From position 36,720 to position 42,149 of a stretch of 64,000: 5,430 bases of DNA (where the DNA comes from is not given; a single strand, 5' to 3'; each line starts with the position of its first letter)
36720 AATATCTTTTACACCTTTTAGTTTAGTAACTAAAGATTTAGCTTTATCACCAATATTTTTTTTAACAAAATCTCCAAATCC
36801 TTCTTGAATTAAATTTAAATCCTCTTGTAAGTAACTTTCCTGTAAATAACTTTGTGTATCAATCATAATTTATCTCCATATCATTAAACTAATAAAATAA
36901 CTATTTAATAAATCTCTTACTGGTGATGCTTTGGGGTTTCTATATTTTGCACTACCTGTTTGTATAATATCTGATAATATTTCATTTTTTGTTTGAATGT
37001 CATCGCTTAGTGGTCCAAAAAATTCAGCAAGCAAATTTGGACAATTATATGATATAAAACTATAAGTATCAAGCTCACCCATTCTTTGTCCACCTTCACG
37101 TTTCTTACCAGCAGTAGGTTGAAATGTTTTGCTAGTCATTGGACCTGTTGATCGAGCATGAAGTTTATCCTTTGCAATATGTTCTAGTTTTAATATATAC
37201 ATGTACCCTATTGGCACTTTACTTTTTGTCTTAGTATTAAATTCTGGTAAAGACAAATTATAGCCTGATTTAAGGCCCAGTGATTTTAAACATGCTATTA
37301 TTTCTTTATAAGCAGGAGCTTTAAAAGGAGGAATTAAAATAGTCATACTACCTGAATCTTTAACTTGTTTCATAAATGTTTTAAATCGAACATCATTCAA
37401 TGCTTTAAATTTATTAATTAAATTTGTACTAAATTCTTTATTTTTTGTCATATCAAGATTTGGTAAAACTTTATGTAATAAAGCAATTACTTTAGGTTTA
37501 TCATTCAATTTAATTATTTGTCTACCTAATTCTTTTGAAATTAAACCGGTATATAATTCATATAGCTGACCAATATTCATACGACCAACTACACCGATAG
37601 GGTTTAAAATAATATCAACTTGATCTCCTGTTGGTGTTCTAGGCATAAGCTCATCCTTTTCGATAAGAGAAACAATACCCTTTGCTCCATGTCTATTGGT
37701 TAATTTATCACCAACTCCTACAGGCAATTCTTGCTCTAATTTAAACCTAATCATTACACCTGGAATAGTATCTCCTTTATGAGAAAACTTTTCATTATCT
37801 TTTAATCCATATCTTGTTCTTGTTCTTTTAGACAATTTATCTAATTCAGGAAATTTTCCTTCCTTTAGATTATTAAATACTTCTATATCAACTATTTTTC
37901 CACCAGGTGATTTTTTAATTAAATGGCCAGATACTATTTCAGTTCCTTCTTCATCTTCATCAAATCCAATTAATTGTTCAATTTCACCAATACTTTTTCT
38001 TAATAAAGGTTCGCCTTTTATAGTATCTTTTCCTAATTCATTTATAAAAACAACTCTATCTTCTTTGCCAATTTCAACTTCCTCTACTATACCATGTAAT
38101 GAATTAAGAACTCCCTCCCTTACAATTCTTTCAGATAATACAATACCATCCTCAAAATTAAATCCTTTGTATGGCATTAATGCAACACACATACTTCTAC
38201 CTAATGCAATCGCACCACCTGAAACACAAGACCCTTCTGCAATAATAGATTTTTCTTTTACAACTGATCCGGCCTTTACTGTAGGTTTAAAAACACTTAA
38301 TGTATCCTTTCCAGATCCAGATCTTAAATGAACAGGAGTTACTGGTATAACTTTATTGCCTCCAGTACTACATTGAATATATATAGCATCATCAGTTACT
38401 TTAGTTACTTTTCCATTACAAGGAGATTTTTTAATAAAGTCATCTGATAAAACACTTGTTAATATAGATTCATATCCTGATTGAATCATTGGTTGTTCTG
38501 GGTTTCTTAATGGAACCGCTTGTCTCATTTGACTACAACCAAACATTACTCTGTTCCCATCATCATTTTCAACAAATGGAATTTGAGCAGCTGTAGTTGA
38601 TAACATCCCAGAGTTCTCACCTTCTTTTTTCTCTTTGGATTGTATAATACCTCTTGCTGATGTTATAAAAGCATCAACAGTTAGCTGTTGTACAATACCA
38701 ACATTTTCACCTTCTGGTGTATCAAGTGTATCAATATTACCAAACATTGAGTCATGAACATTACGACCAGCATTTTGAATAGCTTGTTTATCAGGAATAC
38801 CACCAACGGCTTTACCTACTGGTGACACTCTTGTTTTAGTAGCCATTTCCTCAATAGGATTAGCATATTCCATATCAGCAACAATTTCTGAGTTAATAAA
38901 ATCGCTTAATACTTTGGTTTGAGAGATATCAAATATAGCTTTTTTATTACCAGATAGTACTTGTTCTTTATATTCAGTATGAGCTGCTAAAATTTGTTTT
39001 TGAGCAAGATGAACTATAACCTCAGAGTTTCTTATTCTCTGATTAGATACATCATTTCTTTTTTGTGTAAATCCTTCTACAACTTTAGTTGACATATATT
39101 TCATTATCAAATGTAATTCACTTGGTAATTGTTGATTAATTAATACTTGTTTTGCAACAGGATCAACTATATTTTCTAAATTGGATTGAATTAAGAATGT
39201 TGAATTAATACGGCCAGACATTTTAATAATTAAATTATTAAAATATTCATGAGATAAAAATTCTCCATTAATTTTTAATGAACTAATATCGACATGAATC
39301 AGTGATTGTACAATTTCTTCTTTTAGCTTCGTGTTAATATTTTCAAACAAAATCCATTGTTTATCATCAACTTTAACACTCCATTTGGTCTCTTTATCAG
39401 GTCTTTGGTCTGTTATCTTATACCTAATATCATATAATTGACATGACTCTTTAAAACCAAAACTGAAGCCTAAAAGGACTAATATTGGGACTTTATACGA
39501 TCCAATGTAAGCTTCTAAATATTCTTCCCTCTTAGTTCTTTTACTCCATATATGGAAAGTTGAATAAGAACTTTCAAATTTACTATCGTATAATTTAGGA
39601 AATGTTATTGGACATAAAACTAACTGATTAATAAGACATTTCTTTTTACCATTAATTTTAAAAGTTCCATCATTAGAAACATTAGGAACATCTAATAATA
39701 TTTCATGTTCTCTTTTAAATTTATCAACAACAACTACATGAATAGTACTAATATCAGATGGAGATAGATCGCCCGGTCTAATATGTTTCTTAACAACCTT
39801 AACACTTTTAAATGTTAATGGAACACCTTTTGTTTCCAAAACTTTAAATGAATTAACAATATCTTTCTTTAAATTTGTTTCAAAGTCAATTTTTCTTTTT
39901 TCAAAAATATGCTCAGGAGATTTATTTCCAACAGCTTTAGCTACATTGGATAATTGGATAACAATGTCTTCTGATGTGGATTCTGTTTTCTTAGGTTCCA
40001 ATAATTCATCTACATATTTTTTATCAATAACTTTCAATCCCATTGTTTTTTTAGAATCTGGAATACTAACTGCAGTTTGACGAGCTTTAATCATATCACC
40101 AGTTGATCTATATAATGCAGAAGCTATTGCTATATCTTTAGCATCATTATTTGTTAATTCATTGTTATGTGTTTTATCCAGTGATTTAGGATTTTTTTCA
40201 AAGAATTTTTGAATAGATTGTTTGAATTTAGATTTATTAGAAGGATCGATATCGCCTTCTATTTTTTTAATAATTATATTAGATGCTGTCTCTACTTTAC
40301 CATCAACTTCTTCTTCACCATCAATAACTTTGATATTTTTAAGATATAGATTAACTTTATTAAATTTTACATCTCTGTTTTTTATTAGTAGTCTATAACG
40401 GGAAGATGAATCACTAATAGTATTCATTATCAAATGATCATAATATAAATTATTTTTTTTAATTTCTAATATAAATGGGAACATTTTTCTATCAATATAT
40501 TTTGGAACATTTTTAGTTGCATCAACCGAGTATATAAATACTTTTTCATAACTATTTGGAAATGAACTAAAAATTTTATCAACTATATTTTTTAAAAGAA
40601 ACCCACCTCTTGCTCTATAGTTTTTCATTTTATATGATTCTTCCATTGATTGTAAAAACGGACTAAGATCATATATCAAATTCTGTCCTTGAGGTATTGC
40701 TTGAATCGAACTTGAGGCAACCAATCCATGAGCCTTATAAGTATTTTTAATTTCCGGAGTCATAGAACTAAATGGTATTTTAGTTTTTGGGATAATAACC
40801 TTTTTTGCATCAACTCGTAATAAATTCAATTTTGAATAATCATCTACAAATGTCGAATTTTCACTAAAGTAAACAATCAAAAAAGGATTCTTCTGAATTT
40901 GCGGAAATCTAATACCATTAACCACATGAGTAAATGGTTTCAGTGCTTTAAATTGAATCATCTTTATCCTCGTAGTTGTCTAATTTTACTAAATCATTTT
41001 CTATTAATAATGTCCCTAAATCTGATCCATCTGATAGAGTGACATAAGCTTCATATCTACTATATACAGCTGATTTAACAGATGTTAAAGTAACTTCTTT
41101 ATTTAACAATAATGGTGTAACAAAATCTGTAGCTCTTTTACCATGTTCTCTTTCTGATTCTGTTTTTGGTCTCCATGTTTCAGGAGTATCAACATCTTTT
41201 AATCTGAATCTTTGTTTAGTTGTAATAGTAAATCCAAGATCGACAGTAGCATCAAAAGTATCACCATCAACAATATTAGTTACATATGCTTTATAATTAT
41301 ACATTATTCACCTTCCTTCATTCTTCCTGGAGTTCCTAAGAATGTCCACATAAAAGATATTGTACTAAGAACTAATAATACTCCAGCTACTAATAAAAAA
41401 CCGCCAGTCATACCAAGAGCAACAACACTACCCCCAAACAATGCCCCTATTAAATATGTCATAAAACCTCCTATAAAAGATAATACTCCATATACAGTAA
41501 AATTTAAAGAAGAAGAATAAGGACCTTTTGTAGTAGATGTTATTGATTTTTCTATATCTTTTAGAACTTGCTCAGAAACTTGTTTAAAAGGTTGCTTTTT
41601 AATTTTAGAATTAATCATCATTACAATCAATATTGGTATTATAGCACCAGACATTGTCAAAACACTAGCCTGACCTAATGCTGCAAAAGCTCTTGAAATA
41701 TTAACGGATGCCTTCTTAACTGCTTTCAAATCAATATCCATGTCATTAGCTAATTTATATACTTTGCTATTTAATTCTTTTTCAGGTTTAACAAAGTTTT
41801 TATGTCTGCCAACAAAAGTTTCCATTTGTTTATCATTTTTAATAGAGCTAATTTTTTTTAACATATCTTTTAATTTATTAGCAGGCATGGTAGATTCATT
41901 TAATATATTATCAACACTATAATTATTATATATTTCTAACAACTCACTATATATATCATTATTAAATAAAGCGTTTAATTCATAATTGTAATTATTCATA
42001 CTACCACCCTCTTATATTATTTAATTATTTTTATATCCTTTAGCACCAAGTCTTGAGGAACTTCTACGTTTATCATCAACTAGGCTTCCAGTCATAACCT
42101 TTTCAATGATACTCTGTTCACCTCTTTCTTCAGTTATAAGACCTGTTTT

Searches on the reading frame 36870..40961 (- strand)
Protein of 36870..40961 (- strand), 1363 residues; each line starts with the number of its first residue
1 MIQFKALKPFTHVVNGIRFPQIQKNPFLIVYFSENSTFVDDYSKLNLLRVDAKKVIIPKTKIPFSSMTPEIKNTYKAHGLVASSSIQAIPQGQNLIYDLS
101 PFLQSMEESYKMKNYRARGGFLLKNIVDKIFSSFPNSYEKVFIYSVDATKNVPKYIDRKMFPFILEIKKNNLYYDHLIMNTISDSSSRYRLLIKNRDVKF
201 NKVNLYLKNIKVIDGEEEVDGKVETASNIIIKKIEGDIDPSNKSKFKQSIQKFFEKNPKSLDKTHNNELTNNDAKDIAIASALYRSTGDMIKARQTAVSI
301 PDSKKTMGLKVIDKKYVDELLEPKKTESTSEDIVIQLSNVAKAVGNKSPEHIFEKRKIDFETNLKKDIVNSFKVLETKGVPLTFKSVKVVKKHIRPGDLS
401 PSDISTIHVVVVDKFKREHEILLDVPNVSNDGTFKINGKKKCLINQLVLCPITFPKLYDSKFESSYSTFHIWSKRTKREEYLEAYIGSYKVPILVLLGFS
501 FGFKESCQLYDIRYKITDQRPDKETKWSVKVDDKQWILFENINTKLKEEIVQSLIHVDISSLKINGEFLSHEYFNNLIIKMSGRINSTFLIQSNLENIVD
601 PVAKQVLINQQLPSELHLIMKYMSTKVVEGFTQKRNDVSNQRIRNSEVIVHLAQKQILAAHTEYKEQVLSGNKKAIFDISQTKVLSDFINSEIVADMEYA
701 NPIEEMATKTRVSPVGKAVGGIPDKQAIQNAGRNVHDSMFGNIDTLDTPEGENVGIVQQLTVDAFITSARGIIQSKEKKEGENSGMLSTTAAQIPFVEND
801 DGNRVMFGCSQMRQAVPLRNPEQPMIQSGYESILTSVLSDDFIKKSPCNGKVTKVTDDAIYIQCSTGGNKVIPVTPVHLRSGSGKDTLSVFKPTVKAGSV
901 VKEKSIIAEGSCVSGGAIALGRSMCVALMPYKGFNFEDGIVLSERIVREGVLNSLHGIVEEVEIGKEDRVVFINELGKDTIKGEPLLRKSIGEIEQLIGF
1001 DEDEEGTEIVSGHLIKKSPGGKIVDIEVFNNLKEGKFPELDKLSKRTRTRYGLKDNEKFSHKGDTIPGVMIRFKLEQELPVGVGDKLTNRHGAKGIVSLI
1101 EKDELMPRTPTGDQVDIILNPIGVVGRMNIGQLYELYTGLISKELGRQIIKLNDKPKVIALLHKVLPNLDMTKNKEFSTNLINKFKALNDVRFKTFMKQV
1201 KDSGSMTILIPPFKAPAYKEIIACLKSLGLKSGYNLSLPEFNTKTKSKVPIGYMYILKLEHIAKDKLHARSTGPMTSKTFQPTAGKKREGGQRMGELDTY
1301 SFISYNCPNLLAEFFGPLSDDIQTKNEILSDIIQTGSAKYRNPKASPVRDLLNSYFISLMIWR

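Call 19: search_protein_families(library=pfam, proteins=[window:36870-40961:-], max_evalue=0.01)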
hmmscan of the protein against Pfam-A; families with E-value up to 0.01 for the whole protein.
window:36870-40961:- (1363 aa): 3 families
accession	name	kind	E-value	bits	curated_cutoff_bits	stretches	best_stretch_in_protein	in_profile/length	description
PF00562.33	RNA_pol_Rpb2_6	-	3.3e-50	171.7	23.4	1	850-1288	6-373/373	RNA polymerase Rpb2, domain 6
PF04565.21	RNA_pol_Rpb2_3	-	1.9e-08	34.8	21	1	697-766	3-68/68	RNA polymerase Rpb2, domain 3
PF04560.25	RNA_pol_Rpb2_7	-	0.0029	18.4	32.1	0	1290-1331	1-46/87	RNA polymerase Rpb2, domain 7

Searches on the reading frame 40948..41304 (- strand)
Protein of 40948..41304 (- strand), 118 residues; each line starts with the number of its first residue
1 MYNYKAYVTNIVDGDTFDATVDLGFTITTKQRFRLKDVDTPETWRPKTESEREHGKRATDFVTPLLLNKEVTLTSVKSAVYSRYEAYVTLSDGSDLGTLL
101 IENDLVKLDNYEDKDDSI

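Call 104: search_protein_families(library=pfam, proteins=[window:40948-41304:-], max_evalue=0.01)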
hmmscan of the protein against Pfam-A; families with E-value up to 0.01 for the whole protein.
window:40948-41304:- (118 aa): 1 family
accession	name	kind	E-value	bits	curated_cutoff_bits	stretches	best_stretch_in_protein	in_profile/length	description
PF00565.23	SNase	-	5.6e-09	36.8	21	1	32-107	1-75/107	Staphylococcal nuclease homologue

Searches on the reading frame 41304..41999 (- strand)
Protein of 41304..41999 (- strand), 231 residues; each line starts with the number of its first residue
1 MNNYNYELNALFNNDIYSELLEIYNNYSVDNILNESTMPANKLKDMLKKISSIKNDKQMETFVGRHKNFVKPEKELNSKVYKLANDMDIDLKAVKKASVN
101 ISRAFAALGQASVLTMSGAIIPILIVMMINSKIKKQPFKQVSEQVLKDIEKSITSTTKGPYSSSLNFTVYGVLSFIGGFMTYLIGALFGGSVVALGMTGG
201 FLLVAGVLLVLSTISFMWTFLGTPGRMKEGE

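Call 19: search_protein_families(library=pfam, proteins=[window:41304-41999:-], max_evalue=0.01)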
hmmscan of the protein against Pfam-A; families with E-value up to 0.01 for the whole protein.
window:41304-41999:- (231 aa): 1 family
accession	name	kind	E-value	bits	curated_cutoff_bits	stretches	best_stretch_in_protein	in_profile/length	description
PF20990.2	DUF2207_C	-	0.0016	18.6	33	1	138-229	103-195/247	Predicted membrane protein (DUF2207) C-terminal domain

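Call 104: search_protein_families(library=pfam, proteins=[window:41304-41999:-], max_evalue=0.01)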
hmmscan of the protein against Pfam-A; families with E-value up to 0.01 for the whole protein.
window:41304-41999:- (231 aa): 1 family
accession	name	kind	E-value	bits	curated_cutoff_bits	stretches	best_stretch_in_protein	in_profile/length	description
PF20990.2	DUF2207_C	-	0.0016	18.6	33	1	138-229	103-195/247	Predicted membrane protein (DUF2207) C-terminal domain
